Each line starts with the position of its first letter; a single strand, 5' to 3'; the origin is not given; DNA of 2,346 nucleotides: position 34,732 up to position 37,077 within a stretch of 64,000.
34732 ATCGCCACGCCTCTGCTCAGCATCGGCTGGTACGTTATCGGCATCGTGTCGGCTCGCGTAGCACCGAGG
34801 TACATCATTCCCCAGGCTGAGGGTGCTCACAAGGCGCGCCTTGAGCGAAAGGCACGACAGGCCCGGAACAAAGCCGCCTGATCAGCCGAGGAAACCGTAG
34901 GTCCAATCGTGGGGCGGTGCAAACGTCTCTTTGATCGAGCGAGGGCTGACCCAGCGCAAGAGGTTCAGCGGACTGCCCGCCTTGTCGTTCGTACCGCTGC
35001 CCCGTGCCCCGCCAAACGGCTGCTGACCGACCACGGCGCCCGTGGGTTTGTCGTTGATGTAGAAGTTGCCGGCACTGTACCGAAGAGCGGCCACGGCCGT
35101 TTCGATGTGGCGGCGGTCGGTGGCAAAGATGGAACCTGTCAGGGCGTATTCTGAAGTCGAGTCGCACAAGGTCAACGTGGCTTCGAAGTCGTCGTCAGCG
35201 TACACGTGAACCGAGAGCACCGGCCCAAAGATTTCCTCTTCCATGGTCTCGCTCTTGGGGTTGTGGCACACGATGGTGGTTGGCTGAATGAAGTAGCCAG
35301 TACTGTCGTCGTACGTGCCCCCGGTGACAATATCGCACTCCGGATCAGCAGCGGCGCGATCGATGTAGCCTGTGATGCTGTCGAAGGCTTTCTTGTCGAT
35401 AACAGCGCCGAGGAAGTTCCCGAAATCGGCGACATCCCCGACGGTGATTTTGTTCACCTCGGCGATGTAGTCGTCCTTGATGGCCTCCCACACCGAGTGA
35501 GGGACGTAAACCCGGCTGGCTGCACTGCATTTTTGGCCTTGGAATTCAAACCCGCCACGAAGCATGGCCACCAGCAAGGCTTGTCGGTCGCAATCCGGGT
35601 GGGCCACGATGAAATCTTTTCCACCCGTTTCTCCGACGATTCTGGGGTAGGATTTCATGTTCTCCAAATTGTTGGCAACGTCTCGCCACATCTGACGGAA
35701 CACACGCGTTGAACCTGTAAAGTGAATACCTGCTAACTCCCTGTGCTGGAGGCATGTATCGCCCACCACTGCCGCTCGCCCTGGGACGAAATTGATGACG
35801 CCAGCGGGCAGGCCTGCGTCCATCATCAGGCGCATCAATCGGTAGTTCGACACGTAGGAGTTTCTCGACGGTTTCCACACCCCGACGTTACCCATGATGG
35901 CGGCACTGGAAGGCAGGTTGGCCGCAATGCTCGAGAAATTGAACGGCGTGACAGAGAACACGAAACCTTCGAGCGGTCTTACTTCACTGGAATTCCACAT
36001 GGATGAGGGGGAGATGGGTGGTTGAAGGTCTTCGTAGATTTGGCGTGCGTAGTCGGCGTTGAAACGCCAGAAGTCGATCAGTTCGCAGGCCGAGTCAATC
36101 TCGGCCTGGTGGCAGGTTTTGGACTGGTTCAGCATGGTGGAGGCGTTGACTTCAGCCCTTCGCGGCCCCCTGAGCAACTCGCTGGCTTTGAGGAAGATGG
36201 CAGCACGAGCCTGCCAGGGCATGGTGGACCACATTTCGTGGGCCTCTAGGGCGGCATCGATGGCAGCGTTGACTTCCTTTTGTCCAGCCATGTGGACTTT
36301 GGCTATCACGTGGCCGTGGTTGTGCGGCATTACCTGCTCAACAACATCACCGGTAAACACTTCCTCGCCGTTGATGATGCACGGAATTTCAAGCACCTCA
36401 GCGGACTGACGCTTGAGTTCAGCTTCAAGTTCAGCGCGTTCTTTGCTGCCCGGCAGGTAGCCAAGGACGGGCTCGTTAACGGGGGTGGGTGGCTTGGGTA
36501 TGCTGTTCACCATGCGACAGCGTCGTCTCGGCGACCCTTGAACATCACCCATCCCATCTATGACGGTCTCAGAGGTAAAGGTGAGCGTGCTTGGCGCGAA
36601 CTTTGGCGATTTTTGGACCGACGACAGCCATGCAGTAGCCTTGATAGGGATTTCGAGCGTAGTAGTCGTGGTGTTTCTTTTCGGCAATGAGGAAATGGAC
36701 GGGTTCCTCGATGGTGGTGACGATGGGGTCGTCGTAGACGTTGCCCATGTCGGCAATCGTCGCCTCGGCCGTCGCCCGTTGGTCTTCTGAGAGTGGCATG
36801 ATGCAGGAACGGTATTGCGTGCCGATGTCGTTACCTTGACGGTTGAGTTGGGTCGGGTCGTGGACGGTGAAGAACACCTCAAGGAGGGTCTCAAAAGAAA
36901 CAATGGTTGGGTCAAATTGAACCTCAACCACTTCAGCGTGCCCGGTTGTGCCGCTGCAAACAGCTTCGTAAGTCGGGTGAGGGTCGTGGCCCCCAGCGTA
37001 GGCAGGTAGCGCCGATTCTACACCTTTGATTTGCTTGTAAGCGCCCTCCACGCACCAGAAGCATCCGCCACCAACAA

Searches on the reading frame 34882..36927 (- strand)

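Call 52: search_protein_families(library=pfam, proteins=[window:34882-36927:-], max_evalue=0.001)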
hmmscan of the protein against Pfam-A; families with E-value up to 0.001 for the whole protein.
window:34882-36927:- (681 aa): 1 family
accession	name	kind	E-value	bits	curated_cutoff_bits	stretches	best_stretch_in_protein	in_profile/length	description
PF00171.27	Aldedh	-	8e-101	338.3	23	1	196-651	9-448/461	Aldehyde dehydrogenase family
